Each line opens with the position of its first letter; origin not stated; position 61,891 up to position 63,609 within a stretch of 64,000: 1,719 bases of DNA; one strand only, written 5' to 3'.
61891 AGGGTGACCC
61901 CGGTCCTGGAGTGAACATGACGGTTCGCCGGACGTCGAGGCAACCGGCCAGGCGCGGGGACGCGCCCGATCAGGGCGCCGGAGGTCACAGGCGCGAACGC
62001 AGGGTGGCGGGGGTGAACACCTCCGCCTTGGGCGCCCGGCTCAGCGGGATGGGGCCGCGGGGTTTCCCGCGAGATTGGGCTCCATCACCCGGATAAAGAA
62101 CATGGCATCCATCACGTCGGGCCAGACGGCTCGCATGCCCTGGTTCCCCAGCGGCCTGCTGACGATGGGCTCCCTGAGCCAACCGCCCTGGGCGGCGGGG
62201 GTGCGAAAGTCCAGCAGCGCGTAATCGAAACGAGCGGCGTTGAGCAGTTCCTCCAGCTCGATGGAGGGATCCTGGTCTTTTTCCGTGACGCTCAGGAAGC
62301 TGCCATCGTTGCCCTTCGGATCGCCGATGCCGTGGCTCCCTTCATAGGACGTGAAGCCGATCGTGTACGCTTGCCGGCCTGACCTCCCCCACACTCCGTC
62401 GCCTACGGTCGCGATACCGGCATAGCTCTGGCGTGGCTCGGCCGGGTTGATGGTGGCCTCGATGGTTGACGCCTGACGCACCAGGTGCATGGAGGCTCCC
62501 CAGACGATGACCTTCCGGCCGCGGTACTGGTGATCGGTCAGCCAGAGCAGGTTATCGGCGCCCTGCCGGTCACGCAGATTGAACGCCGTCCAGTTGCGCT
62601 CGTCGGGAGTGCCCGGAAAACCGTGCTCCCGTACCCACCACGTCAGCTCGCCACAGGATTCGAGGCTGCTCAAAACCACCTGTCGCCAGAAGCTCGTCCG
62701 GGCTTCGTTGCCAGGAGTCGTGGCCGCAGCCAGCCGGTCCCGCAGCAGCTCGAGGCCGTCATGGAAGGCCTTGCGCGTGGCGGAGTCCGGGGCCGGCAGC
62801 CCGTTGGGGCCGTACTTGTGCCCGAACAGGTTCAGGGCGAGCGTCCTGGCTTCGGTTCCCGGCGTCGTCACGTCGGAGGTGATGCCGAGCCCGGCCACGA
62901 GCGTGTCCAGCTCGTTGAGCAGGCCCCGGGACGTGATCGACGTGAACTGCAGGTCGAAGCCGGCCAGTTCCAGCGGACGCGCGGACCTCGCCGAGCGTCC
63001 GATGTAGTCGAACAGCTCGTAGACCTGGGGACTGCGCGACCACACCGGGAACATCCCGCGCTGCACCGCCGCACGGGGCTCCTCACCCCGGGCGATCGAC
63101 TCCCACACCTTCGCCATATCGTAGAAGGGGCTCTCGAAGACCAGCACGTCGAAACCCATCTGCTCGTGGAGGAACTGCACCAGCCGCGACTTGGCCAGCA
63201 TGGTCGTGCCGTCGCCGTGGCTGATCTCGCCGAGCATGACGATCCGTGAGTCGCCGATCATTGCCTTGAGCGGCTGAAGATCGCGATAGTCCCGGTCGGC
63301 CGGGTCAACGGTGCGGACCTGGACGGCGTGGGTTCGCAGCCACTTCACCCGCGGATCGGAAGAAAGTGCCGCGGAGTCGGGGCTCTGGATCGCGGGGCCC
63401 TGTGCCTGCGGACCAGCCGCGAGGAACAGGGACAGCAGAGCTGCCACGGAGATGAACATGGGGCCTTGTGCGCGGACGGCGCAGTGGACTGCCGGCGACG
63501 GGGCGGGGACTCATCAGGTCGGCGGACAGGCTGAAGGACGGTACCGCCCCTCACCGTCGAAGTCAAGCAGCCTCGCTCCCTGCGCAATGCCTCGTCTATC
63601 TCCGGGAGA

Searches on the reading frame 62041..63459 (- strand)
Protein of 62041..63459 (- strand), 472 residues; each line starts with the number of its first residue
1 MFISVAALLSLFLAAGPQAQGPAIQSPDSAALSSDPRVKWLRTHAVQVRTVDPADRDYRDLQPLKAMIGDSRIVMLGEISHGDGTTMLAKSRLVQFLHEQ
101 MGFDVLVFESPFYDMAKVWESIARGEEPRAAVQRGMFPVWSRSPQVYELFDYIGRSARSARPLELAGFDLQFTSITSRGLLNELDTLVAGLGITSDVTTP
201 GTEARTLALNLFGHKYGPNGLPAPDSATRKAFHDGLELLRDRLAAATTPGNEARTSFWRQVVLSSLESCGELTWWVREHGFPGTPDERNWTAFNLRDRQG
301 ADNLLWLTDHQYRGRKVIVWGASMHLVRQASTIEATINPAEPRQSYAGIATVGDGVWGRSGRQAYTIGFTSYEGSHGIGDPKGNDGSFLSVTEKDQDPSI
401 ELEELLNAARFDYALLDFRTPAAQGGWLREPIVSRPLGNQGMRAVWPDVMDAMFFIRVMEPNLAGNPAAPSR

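Call 66: search_protein_families(library=pfam, proteins=[window:62041-63459:-])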
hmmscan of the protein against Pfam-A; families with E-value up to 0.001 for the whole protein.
window:62041-63459:- (472 aa): 1 family
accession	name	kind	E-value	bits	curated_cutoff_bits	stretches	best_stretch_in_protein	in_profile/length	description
PF05139.19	Erythro_esteras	-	1e-25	91.7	26.4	1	98-457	1-356/358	Erythromycin esterase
